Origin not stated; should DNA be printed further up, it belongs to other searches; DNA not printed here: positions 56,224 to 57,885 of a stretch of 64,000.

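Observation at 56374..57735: Lone plus-strand ATP-grasp enzyme with an unassigned 160-aa N-terminal region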

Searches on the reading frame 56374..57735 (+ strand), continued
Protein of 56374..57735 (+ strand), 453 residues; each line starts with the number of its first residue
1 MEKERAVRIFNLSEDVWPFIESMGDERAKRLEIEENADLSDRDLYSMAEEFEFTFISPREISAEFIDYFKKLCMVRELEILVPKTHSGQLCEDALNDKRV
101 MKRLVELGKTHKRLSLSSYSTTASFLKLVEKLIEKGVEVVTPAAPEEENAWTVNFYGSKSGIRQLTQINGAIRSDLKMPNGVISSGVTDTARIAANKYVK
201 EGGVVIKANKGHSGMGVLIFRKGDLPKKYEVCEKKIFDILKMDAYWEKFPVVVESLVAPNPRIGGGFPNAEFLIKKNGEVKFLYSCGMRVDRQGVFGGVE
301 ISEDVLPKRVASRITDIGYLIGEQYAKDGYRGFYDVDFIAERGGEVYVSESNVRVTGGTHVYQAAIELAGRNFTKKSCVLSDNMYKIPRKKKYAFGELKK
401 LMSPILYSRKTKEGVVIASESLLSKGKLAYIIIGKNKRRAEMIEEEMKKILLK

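Call 17: predict_structure(alignment_id=A1)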
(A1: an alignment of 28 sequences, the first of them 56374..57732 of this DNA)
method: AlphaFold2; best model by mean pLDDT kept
length: 453 residues; sequences in the alignment: 28
mean_pLDDT: 90.1   pTM: 0.88
mean pLDDT of the five models: 90.1, 88.3, 88.3, 86.0, 82.9
residues with pLDDT >= 90: 305; 70-90: 126; 50-70: 21; < 50: 1
segments of 3 or more residues with pLDDT < 50: none
pLDDT, mean of each block of 10 residues (from residue 1): 84 86 86 90 93 96 97 96 96 97 96 91 91 95 74 69 80 80 91 97 87 72 96 96 85 92 92 90 92 84 92 93 88 90 88 79 95 92 92 95 96 97 94 96 97 91
secondary structure, 60 per line:
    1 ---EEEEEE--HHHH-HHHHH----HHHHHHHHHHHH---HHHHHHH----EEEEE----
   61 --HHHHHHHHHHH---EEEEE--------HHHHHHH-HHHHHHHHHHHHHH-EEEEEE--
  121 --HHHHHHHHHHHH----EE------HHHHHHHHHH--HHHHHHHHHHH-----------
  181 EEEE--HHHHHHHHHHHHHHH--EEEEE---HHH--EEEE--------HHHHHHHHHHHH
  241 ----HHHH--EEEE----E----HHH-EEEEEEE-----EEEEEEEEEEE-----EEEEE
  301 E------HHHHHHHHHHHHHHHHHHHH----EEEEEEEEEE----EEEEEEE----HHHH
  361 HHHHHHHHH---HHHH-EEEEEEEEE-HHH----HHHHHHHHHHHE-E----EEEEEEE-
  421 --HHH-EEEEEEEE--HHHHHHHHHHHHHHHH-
elements in order: E4-9 H12-15 H17-21 H26-37 H41-47 E52-56 H63-73 E77-81 H90-96 H98-111 E113-118 H123-134 H147-156 H159-169 E181-184 H187-201 E204-208 E217-220 H229-240 H245-248 E251-254 E268-274 E280-290 E296-301 H308-327 E332-341 E346-352 H357-369 H373-376 E378-386 H395-405 E413-419 E427-434 H437-452

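Call 20: fold_search(model_id=the predicted structure, library=pdb)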
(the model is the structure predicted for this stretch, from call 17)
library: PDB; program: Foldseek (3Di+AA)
matches with E <= 10: 1607; with E <= 0.001: 630
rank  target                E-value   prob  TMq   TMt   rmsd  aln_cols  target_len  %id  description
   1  8ynd_B                2.7e-24  1.00  0.75  0.81   4.6       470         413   16  ATP-grasp peptide ligase from Streptomyces (released 2025-02-19)
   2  8ynd_E                4.1e-24  1.00  0.74  0.80   4.5       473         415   17  ATP-grasp peptide ligase from Streptomyces (released 2025-02-19)
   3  8ynd_D                5.9e-24  1.00  0.76  0.82   4.0       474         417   16  ATP-grasp peptide ligase from Streptomyces (released 2025-02-19)
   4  8ynd_A                6.2e-24  1.00  0.74  0.80   4.2       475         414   16  ATP-grasp peptide ligase from Streptomyces (released 2025-02-19)
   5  8ynd_H                7.9e-24  1.00  0.75  0.81   4.5       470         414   16  ATP-grasp peptide ligase from Streptomyces (released 2025-02-19)
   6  8ynd_F                2.6e-23  1.00  0.75  0.82   4.0       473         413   17  ATP-grasp peptide ligase from Streptomyces (released 2025-02-19)
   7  8ynd_C                8.5e-23  1.00  0.74  0.82   3.7       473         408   16  ATP-grasp peptide ligase from Streptomyces (released 2025-02-19)
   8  8ynd_G                3.1e-22  1.00  0.75  0.82   4.5       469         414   16  ATP-grasp peptide ligase from Streptomyces (released 2025-02-19)
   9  8ynq_B                5.3e-22  1.00  0.72  0.80   3.6       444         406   17  ATP-grasp peptide ligase from Streptomyces (released 2025-02-19)
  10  8ynq_A                1.2e-21  1.00  0.73  0.80   3.8       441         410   16  ATP-grasp peptide ligase from Streptomyces (released 2025-02-19)
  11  3wvr_B                1.3e-21  1.00  0.72  0.76   3.7       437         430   18  Structure of ATP grasp protein with AMP (released 2014-11-19)
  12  3wvq_A                1.4e-21  1.00  0.76  0.80   4.4       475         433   18  Structure of ATP grasp protein (released 2014-11-19)
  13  3wvr_A                2.5e-21  1.00  0.75  0.80   4.4       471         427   18  Structure of ATP grasp protein with AMP (released 2014-11-19)
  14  3wvr_D                4.5e-21  1.00  0.72  0.78   4.8       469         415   18  Structure of ATP grasp protein with AMP (released 2014-11-19)
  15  8ynq_C                1.0e-20  1.00  0.74  0.81   3.3       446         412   17  ATP-grasp peptide ligase from Streptomyces (released 2025-02-19)
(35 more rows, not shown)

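Call 43: search_protein_representatives(alignment_id=A1)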
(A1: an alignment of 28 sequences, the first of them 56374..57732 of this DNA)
Query: 28 sequences, 465 profile positions. Proteins with E-value up to 0.001 (for the whole library): 1007; up to 1e-10: 484; up to 1e-30: 249. The best 150 are listed.
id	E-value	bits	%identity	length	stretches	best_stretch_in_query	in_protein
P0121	1.6e-215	732.4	-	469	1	16-463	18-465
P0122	4.2e-179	612.4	-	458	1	17-464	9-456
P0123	8.1e-167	571.9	-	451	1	18-464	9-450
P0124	1.6e-166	571.0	-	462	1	12-463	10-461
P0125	9.7e-163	558.5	-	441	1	24-464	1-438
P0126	1.8e-161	554.3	-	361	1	108-463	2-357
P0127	1.1e-156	538.5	-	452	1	19-464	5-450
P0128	1.6e-155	534.7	-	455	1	16-461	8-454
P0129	9.5e-154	528.8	-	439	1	18-459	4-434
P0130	1.1e-153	528.5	-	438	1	18-463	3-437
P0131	2.7e-147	507.5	-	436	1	17-464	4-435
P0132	1.0e-144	499.0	-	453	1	17-463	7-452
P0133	1.5e-144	498.4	-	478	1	7-463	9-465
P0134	3.7e-141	487.3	-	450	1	18-464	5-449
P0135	4.5e-141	487.0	-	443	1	19-463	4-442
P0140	1.8e-135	468.5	-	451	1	13-462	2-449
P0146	1.1e-125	436.3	-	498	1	18-463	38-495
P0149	2.6e-124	431.8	-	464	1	10-463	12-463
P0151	3.9e-120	418.0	-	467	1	17-463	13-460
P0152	3.3e-119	414.9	-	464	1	7-464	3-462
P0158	2.3e-108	379.1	-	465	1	12-463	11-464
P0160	2.0e-102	359.6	-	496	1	19-463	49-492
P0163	4.1e-97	342.1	-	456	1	19-464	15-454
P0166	1.2e-93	330.6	-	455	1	12-465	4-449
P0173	1.3e-85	304.2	-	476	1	18-463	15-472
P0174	5.4e-83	295.5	-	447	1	16-463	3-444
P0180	6.9e-75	268.8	-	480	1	13-464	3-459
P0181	2.7e-72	260.2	-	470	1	13-464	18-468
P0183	1.1e-69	251.6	-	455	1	13-458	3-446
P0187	1.8e-65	237.8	-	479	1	18-459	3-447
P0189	2.5e-64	234.0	-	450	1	17-464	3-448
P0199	5.7e-59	216.3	-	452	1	14-463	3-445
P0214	1.0e-53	199.0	-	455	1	18-461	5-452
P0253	3.3e-45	170.9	-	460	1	13-461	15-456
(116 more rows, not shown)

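Call 44: list_cluster_members(proteins=[P0140, P0152, P0160, P0166, P0174, P0181, P0189, P0199, P0214, P0253])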
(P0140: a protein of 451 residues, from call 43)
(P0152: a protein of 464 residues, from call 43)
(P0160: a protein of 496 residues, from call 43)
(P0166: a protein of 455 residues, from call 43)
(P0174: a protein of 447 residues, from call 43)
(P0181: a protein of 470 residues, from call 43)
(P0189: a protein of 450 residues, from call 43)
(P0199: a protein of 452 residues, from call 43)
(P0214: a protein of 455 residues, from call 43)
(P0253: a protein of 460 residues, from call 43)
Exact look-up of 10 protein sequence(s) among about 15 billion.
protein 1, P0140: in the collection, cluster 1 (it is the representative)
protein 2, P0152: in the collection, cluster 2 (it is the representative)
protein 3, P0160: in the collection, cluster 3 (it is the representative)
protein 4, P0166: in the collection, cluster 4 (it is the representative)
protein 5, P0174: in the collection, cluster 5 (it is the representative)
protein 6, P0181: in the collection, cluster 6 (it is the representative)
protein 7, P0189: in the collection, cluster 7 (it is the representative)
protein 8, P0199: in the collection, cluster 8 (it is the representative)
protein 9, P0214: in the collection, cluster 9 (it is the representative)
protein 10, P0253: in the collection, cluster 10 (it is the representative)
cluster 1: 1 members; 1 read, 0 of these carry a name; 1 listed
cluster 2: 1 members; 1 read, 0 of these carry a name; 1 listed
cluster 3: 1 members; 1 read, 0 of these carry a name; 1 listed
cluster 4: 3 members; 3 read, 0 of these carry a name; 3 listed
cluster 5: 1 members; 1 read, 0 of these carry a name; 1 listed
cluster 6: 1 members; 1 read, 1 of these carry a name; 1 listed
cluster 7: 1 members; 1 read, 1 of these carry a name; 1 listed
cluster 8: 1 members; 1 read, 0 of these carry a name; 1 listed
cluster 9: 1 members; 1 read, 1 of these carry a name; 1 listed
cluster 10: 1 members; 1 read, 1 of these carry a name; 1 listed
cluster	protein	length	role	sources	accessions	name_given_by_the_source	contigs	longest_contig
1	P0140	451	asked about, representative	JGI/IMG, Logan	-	-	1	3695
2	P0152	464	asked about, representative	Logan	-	-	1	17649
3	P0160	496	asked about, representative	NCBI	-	-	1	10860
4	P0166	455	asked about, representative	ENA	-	-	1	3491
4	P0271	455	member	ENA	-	-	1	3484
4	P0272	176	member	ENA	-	-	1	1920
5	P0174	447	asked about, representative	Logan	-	-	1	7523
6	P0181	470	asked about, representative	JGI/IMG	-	hypothetical protein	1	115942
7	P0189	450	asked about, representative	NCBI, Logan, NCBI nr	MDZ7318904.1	MAG: hypothetical protein ONB11_07095 [candidate division KSB1 bacterium] | hypothetical protein [candidate division KSB1 bacterium]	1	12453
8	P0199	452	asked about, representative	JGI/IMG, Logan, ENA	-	-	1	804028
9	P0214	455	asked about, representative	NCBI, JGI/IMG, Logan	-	hypothetical protein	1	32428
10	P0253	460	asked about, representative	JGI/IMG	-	hypothetical protein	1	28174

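Call 46: find_encoding_contigs(protein=P0199, flank=8000, max_places=2)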
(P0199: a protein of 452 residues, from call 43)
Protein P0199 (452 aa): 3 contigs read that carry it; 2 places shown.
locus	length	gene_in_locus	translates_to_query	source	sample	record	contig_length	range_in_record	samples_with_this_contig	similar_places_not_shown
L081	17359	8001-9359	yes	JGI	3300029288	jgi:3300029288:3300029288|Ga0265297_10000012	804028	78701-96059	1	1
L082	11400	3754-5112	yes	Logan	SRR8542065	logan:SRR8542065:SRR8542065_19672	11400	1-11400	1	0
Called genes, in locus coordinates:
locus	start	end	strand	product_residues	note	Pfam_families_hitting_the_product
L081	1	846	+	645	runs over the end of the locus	PF03717:PBP_dimer, PF00905:Transpeptidase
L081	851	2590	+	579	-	PF00664:ABC_membrane, PF02463:SMC_N (faint), PF00005:ABC_tran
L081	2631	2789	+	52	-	-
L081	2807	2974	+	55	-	-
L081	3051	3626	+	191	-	PF00702:Hydrolase, PF13419:HAD_2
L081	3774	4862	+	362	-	PF04055:Radical_SAM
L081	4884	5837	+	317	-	PF00291:PALP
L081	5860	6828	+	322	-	PF02423:OCD_Mu_crystall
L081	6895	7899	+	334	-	PF07478:Dala_Dala_lig_C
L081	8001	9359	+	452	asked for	-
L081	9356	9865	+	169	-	PF12385:Peptidase_C70 (weak), PF13529:Peptidase_C39_2, PF03412:Peptidase_C39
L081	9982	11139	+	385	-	PF01494:FAD_binding_3 (faint), PF13738:Pyr_redox_3 (weak), PF22578:GGR_cat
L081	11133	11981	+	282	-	PF01040:UbiA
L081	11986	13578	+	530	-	PF00512:HisKA, PF02518:HATPase_c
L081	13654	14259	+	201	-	-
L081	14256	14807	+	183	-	PF13302:Acetyltransf_3, PF13420:Acetyltransf_4, PF13673:Acetyltransf_10, PF00583:Acetyltransf_1, PF13508:Acetyltransf_7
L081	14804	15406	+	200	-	PF00702:Hydrolase, PF13419:HAD_2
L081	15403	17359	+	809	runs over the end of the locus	PF00133:tRNA-synt_1, PF01406:tRNA-synt_1e (faint), PF09334:tRNA-synt_1g, PF13603:tRNA-synt_1_2, PF00133:tRNA-synt_1, PF09334:tRNA-synt_1g (weak), PF08264:Anticodon_1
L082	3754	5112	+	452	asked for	-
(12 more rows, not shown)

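Call 47: find_encoding_contigs(protein=P0181, flank=8000, max_places=2)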
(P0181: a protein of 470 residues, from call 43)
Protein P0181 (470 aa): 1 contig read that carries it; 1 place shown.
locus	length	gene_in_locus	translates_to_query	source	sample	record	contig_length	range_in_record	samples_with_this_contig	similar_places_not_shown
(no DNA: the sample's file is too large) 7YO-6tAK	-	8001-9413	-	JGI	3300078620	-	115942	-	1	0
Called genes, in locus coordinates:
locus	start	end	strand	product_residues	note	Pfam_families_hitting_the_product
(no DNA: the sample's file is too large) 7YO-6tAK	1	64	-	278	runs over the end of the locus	PF00950:ABC-3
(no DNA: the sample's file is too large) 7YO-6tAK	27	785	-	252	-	PF00005:ABC_tran, PF02463:SMC_N (faint), PF13304:AAA_21 (weak)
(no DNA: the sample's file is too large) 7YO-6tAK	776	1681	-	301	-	PF01297:ZnuA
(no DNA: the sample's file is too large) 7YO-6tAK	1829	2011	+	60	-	-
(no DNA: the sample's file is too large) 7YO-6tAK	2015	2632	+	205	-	PF04203:Sortase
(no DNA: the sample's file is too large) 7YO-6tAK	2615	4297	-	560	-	PF02518:HATPase_c (weak), PF13589:HATPase_c_3, PF01119:DNA_mis_repair, PF08676:MutL_C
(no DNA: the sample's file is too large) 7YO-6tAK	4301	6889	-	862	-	PF01624:MutS_I, PF05188:MutS_II, PF05192:MutS_III, PF05190:MutS_IV, PF00488:MutS_V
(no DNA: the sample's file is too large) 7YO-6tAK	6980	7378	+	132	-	-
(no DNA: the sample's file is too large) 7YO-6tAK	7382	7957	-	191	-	PF04307:YdjM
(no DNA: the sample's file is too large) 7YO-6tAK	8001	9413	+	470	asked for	-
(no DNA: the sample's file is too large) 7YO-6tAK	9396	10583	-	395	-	PF07995:GSDH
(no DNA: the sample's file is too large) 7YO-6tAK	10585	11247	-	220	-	-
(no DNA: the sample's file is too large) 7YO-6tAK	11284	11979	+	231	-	PF01988:VIT1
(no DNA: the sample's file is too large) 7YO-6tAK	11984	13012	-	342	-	PF02129:Peptidase_S15, PF05448:AXE1 (faint), PF20434:BD-FAE, PF00561:Abhydrolase_1, PF12146:Hydrolase_4, PF12697:Abhydrolase_6, PF00326:Peptidase_S9, PF07859:Abhydrolase_3 (weak), +2 more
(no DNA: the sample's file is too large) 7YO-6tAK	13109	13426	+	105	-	-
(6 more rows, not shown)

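Call 48: find_encoding_contigs(protein=P0189, flank=8000, max_places=1)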
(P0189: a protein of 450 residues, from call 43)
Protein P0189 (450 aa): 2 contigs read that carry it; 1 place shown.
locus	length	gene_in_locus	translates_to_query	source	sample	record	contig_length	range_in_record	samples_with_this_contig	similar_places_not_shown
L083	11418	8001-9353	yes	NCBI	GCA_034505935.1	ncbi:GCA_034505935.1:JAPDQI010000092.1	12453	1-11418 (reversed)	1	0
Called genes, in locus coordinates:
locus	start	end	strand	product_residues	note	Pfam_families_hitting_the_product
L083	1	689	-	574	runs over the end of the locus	PF01074:Glyco_hydro_38N, PF09261:Alpha-mann_mid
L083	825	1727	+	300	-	PF02899:Phage_int_SAM_1, PF13495:Phage_int_SAM_4, PF00589:Phage_integrase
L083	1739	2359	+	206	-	PF03703:bPH_2, PF09851:SHOCT (weak)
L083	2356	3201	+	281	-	PF01048:PNP_UDP_1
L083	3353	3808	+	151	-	PF00582:Usp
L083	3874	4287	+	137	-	PF01370:Epimerase (weak), PF02254:TrkA_N, PF02558:ApbA (weak), PF03435:Sacchrp_dh_NADP (weak), PF03446:NAD_binding_2 (weak), PF03807:F420_oxidored (weak)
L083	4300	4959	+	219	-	PF02254:TrkA_N, PF13241:NAD_binding_7 (weak), PF02080:TrkA_C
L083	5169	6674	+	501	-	PF04055:Radical_SAM (weak), PF12544:LAM_C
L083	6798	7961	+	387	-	PF26233:NicX, PF02073:Peptidase_M29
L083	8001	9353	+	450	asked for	PF18604:PreAtp-grasp (weak)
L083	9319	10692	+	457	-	-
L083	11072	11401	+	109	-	PF01258:zf-dskA_traR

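Call 49: find_encoding_contigs(protein=P0214, flank=8000, max_places=1)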
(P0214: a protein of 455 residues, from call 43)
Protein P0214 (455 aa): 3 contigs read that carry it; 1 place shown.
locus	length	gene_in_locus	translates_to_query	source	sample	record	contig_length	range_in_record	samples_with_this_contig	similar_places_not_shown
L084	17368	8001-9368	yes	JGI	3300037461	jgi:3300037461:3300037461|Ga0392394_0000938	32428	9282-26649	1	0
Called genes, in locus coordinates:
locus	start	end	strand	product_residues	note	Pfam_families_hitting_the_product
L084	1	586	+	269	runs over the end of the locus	PF04016:DUF364 (weak)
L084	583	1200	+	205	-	-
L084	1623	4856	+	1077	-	PF20720:nSTAND3 (faint), PF24883:NPHP3_N (faint), PF03781:FGE-sulfatase, PF01209:Ubie_methyltran (weak), PF08241:Methyltransf_11, PF08242:Methyltransf_12, PF13649:Methyltransf_25, PF13847:Methyltransf_31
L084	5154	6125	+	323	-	-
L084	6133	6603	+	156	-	-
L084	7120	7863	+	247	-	PF02585:PIG-L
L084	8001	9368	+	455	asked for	-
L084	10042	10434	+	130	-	-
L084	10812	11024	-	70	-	-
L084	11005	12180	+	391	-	PF04434:SWIM (weak), PF04098:Rad52_Rad22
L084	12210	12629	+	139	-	PF00436:SSB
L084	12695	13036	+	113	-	PF19663:DUF6166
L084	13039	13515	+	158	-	-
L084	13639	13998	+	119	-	-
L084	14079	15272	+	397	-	PF20582:UPF0758_N (faint), PF04002:RadC, PF20213:DUF6573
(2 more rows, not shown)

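Call 50: find_encoding_contigs(protein=P0253, flank=8000, max_places=1)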
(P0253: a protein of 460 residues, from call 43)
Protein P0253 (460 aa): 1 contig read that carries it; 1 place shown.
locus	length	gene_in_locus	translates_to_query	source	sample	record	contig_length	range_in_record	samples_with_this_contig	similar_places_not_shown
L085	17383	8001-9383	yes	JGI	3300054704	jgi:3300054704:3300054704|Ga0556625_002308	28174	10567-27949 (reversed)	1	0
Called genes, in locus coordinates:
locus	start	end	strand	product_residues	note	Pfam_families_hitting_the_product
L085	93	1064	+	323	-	PF00515:TPR_1 (faint), PF07719:TPR_2 (faint), PF13181:TPR_8 (faint), PF13374:TPR_10 (faint), PF13424:TPR_12 (faint), PF13428:TPR_14 (faint), PF13432:TPR_16, PF13371:TPR_9 (weak), +6 more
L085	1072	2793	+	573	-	PF01420:Methylase_S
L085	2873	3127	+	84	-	PF03683:UPF0175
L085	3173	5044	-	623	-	PF13424:TPR_12 (weak)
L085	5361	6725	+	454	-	-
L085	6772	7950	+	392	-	PF00672:HAMP (weak)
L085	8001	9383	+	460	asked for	-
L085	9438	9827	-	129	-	PF01850:PIN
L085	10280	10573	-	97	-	PF10387:DUF2442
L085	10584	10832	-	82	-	PF13711:DUF4160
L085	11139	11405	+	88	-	-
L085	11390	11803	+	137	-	PF01850:PIN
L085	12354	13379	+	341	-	PF00491:Arginase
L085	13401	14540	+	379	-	PF04055:Radical_SAM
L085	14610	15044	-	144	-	PF01844:HNH, PF14279:HNH_5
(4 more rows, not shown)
